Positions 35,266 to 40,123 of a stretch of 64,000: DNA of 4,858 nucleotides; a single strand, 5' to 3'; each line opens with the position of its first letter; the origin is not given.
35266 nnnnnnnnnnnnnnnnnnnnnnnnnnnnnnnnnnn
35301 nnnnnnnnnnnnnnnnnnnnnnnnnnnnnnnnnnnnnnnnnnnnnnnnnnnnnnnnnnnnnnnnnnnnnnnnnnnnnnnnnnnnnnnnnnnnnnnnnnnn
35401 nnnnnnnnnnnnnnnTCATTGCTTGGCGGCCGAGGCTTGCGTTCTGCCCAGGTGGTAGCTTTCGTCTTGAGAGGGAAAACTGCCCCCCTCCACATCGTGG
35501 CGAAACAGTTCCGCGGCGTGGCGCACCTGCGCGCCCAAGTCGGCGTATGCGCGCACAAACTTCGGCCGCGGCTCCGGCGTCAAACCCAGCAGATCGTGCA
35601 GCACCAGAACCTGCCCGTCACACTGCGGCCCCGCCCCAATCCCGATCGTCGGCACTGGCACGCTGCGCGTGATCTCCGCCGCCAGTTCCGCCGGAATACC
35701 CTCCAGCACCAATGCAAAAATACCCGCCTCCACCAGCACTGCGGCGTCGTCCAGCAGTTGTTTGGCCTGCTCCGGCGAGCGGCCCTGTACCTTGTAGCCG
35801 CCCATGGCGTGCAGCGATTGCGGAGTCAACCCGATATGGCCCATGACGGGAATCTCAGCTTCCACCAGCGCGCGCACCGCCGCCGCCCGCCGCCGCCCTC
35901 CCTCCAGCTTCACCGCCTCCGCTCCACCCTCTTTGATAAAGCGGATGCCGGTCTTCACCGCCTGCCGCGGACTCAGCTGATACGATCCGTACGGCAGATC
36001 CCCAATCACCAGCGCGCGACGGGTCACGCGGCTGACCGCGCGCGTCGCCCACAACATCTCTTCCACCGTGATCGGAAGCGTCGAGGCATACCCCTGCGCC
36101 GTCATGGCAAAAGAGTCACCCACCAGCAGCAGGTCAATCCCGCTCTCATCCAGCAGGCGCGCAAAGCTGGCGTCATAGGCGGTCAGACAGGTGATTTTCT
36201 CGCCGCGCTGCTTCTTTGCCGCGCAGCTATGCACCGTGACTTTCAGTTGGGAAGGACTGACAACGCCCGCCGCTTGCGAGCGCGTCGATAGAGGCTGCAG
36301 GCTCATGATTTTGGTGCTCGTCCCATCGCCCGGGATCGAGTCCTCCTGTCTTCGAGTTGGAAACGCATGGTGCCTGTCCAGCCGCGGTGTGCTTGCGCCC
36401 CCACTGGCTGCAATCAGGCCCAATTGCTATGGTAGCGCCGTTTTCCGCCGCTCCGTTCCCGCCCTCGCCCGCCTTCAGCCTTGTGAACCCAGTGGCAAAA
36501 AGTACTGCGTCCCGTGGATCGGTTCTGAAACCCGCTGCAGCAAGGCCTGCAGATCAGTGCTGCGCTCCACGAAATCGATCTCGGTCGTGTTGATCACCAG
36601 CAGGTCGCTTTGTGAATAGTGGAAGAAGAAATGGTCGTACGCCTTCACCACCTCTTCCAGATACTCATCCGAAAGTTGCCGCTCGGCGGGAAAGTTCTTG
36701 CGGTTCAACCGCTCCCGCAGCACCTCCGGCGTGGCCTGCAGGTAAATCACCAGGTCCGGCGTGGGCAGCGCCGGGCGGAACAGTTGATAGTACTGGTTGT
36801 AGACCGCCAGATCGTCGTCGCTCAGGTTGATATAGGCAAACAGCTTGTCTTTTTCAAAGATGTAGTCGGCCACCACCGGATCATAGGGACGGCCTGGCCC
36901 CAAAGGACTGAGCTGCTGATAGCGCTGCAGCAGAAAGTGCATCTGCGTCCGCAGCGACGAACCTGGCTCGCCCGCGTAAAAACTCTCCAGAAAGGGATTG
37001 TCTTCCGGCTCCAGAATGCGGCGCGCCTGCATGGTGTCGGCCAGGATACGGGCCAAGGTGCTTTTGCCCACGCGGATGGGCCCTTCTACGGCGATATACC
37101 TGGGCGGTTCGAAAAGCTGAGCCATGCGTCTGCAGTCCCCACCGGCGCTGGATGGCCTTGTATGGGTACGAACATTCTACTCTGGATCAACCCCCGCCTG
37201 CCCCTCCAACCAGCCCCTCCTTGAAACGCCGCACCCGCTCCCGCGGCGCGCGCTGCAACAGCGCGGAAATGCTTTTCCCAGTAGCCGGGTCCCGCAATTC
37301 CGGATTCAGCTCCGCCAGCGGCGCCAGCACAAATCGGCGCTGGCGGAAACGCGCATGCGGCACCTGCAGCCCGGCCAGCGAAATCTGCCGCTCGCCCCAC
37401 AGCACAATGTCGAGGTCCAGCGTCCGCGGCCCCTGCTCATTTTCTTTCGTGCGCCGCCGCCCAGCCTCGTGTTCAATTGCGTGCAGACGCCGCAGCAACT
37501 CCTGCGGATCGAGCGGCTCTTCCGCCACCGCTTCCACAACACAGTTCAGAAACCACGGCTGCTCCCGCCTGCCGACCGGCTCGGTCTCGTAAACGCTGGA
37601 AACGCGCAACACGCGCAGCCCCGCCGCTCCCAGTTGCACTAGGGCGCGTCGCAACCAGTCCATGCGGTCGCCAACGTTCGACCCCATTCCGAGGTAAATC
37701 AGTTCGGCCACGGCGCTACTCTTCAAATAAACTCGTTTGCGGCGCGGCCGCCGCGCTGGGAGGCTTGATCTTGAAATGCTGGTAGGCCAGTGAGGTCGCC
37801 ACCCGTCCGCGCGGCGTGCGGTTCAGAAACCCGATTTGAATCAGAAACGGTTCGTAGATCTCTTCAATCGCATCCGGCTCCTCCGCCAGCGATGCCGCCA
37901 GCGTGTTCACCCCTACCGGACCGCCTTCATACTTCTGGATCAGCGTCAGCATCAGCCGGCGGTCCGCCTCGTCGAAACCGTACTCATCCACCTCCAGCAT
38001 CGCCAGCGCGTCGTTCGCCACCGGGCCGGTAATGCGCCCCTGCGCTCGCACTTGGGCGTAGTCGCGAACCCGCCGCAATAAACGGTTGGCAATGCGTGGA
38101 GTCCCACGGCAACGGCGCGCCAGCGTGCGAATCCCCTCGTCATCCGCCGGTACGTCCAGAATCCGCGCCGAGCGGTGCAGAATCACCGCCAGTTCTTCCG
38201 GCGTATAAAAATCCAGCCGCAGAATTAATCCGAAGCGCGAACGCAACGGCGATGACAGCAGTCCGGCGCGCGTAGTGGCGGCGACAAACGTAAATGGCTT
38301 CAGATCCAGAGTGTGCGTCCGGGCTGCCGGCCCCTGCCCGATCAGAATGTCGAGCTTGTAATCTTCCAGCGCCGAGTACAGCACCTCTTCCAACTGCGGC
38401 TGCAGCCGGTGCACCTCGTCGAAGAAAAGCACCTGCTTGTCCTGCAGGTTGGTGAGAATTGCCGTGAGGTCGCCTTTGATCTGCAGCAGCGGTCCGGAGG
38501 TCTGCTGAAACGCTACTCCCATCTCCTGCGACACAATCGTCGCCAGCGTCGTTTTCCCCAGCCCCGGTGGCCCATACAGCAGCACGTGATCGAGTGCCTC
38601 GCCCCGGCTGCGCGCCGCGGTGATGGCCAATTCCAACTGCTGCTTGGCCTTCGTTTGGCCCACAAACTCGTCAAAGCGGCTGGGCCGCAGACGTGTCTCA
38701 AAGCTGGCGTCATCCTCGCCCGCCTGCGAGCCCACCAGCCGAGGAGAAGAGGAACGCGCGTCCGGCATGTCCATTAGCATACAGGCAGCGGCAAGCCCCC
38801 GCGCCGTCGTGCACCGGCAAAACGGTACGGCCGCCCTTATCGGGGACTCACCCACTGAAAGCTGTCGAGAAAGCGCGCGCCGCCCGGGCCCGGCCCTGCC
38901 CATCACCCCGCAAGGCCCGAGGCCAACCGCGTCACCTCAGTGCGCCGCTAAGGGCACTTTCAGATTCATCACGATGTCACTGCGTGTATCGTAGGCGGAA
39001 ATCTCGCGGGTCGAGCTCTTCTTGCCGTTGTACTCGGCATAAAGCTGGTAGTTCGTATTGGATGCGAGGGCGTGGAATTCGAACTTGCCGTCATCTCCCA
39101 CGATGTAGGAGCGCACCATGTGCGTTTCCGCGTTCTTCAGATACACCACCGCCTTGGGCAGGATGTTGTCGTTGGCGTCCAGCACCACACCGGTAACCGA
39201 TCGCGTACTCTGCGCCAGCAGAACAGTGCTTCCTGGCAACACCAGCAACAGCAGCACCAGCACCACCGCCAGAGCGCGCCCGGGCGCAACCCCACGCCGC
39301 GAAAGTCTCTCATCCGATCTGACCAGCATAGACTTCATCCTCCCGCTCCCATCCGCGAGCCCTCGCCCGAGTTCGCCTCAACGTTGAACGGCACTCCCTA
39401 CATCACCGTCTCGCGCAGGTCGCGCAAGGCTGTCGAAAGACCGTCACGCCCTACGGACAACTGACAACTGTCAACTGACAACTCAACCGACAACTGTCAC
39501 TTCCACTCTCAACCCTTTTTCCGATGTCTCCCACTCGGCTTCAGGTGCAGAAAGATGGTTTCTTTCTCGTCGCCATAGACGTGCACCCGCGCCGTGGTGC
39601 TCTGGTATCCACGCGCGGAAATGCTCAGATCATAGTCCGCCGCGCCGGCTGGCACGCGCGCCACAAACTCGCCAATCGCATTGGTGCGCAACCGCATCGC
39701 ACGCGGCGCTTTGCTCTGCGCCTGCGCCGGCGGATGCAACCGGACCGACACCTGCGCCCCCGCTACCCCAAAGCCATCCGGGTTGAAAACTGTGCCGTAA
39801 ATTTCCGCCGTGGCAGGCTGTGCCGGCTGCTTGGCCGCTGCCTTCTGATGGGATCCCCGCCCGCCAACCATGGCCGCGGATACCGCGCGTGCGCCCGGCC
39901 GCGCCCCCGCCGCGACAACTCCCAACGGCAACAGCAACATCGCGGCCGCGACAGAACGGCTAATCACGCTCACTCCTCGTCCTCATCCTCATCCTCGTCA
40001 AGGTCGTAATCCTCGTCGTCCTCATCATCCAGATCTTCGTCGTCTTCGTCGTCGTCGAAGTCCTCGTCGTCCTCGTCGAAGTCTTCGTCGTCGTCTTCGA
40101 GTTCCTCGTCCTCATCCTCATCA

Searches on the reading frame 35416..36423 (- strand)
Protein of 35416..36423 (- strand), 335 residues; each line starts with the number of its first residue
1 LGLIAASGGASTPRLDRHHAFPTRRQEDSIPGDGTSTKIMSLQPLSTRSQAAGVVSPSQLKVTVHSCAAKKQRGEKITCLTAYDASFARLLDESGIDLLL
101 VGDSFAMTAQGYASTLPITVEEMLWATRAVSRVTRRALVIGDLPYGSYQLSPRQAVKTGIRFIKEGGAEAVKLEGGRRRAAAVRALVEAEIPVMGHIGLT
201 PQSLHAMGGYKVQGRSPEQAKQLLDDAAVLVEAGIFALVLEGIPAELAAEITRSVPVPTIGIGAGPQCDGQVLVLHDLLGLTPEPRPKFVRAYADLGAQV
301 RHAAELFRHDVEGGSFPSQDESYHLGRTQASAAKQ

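Call 37: search_protein_families(library=pfam, proteins=[window:35416-36423:-])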
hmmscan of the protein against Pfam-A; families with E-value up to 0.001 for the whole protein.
window:35416-36423:- (335 aa): 1 family
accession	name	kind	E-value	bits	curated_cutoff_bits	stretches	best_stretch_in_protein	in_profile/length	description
PF02548.21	Pantoate_transf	-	4.6e-110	367.5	28.7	1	61-318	1-258/259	Ketopantoate hydroxymethyltransferase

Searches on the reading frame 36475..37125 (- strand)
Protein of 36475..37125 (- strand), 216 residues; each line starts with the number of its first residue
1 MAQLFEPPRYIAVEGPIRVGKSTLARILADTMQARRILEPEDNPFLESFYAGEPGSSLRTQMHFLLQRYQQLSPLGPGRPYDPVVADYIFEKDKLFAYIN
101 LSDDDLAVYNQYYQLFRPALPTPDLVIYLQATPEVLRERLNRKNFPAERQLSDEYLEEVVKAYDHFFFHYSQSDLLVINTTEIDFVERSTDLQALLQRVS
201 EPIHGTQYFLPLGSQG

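Call 37: search_protein_families(library=pfam, proteins=[window:36475-37125:-])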
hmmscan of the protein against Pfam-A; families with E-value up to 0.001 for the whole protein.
window:36475-37125:- (216 aa): 3 families
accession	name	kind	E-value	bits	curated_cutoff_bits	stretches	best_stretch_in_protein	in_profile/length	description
PF01712.25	dNK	-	6.7e-29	101.5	27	1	11-202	1-201/203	Deoxynucleoside kinase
PF13238.12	AAA_18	-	3e-06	28.1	29.4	1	11-148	1-116/128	AAA domain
PF02223.23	Thymidylate_kin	-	8.8e-06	26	27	0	118-178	112-172/185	Thymidylate kinase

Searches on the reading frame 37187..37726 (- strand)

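Call 38: search_protein_families(library=pfam, proteins=[window:37187-37726:-])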
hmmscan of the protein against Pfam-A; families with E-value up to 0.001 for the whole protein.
window:37187-37726:- (179 aa): 1 family
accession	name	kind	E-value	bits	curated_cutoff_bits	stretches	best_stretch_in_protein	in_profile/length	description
PF01288.25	HPPK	-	1.9e-37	128.7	25.7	1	11-142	1-116/116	7,8-dihydro-6-hydroxymethylpterin-pyrophosphokinase (HPPK)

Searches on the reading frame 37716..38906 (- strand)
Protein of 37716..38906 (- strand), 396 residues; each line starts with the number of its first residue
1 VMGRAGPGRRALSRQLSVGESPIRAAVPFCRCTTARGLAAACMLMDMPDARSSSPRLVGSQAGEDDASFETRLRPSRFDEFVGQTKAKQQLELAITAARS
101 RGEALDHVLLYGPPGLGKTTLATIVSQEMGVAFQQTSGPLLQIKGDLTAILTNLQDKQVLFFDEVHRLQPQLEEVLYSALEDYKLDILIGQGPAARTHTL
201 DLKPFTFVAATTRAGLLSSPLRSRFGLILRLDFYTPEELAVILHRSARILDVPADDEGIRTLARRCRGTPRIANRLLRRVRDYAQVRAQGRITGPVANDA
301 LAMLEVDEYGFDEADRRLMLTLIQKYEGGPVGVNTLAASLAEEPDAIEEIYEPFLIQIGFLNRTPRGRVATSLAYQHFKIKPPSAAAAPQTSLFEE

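Call 38: search_protein_families(library=pfam, proteins=[window:37716-38906:-])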
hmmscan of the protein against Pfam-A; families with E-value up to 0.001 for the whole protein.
window:37716-38906:- (396 aa): 13 families
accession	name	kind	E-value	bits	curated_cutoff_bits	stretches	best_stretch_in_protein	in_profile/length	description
PF05496.18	RuvB_N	-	4.3e-73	244.8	27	1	73-231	1-159/159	Holliday junction DNA helicase RuvB P-loop domain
PF17864.7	AAA_lid_4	-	6.3e-30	103.2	27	1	234-307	1-74/74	RuvB AAA lid domain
PF05491.19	RuvB_C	-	1.5e-23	83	24.7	1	308-379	1-72/72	RuvB C-terminal winged helix domain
PF00004.35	AAA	-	3.1e-19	70.2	21.2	1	108-231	1-129/131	ATPase family associated with various cellular activities (AAA)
PF07728.20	AAA_5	-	1.6e-10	41.6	22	1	107-225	1-139/139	AAA domain (dynein-related subfamily)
PF01078.27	Mg_chelatase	-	7.5e-07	29.2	20.3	1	78-126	2-43/207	Magnesium chelatase, subunit ChlI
PF13191.12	AAA_16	-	7.4e-06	27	32.6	1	80-127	1-46/167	AAA ATPase domain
PF06068.19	TIP49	-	1.1e-05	25.3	23.8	1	79-137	24-84/347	TIP49 P-loop domain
PF13173.12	AAA_14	-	0.0002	21.8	27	1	108-188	5-94/129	AAA domain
PF05673.19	DUF815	-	0.00035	20.2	23.8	0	74-164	23-115/249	Protein of unknown function (DUF815)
PF20720.3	nSTAND3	-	0.0005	20.2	27.2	0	103-164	15-73/155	Novel STAND NTPase 3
PF07726.17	AAA_3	-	0.00091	19.6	27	0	107-136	1-30/131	ATPase family associated with various cellular activities (AAA)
PF13401.12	AAA_22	-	0.00092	20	27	0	107-123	7-23/130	AAA domain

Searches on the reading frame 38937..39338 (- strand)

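Call 38: search_protein_families(library=pfam, proteins=[window:38937-39338:-])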
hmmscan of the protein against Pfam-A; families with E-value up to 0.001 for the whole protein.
window:38937-39338:- (133 aa): 2 families
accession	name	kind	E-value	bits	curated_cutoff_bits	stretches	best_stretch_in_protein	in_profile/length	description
PF13620.12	CarboxypepD_reg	-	3.2e-11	43.9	32.3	1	47-114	1-68/82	Carboxypeptidase regulatory-like domain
PF13715.12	CarbopepD_reg_2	-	1.4e-06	28.6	32.2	1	48-124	1-74/88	CarboxypepD_reg-like domain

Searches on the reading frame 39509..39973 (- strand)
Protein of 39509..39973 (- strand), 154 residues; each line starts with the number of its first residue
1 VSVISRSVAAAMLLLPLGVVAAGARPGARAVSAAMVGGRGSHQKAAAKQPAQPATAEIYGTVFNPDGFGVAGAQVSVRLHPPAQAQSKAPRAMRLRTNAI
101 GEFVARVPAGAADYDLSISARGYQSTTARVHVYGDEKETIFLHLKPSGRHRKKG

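Call 38: search_protein_families(library=pfam, proteins=[window:39509-39973:-])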
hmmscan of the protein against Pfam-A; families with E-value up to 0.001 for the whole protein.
window:39509-39973:- (154 aa): 1 family
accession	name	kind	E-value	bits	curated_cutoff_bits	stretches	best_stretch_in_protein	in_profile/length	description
PF13620.12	CarboxypepD_reg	-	7.6e-10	39.5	32.3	1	58-142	2-79/82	Carboxypeptidase regulatory-like domain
